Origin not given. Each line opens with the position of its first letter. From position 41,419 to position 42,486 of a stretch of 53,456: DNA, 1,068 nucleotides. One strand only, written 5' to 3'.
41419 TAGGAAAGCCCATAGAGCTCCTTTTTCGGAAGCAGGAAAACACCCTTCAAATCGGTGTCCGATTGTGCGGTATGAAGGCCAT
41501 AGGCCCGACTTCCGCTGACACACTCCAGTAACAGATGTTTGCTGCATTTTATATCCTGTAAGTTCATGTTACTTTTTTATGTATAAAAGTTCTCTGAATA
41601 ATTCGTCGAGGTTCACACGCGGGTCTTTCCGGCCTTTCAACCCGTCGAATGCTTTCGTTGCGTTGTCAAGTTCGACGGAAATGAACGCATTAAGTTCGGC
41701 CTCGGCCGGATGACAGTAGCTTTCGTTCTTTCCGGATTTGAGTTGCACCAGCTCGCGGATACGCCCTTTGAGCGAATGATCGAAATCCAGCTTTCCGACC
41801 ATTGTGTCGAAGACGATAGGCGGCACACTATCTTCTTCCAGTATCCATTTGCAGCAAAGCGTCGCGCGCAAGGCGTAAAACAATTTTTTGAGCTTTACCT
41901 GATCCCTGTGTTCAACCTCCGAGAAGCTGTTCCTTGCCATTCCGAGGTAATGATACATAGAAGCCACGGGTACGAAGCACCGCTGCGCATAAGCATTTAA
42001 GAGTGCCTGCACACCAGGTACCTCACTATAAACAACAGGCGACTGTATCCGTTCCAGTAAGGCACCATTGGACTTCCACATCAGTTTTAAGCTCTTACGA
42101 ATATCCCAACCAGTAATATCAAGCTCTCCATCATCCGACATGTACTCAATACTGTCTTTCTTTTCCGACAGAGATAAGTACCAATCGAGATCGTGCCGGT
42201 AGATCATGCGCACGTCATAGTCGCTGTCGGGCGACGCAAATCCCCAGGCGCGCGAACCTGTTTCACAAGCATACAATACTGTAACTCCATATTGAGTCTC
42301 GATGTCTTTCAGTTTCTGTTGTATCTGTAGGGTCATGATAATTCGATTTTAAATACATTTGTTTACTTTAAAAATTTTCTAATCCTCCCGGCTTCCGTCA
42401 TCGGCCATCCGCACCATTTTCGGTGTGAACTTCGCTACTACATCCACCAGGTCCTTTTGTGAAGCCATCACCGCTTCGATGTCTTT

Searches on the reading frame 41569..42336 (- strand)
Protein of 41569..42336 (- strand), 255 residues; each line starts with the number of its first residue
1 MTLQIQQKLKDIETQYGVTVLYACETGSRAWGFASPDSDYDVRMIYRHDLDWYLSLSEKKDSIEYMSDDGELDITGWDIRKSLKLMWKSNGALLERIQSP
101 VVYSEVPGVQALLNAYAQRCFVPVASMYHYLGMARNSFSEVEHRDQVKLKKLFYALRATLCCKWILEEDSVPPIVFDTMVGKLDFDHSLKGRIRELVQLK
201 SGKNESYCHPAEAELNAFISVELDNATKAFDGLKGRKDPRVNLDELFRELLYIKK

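Call 3: search_protein_families(library=pfam, proteins=[window:41569-42336:-], max_evalue=1)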
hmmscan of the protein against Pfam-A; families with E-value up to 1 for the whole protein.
window:41569-42336:- (255 aa): 4 families
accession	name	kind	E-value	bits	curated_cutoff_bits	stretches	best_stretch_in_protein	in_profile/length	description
PF10127.15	RlaP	-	4.4e-77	259.6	23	1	2-248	2-248/249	RNA repair pathway DNA polymerase beta family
PF18765.7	Polbeta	-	0.034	14.7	26.9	1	27-67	20-59/93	Polymerase beta, Nucleotidyltransferase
PF01909.29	NTP_transf_2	-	0.083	13.7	21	1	23-51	17-45/93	Nucleotidyltransferase domain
PF01290.25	Thymosin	-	0.25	11.6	24.8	0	139-151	6-18/39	Thymosin beta-4 family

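Call 4: search_protein_families(library=ncbifam, proteins=[window:41569-42336:-], max_evalue=1)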
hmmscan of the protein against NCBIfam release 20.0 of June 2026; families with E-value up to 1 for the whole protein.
window:41569-42336:- (255 aa): 1 family
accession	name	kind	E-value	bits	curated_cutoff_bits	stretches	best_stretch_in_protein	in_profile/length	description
NF047752.1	MntA_antitoxin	equivalog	0.052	13.4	60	1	24-64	11-50/106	type VII toxin-antitoxin system MntA family adenylyltransferase antitoxin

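Call 5: search_protein_families(library=padloc, proteins=[window:41569-42336:-], max_evalue=1)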
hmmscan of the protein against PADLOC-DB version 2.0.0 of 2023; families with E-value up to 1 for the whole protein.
window:41569-42336:- (255 aa): 0 families

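Call 45: search_solved_structures(query=window:41569-42336:-, max_evalue=0.01, show_alignments=1)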
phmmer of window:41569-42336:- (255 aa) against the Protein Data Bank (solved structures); distinct sequences matched with E-value up to 0.01: 0.
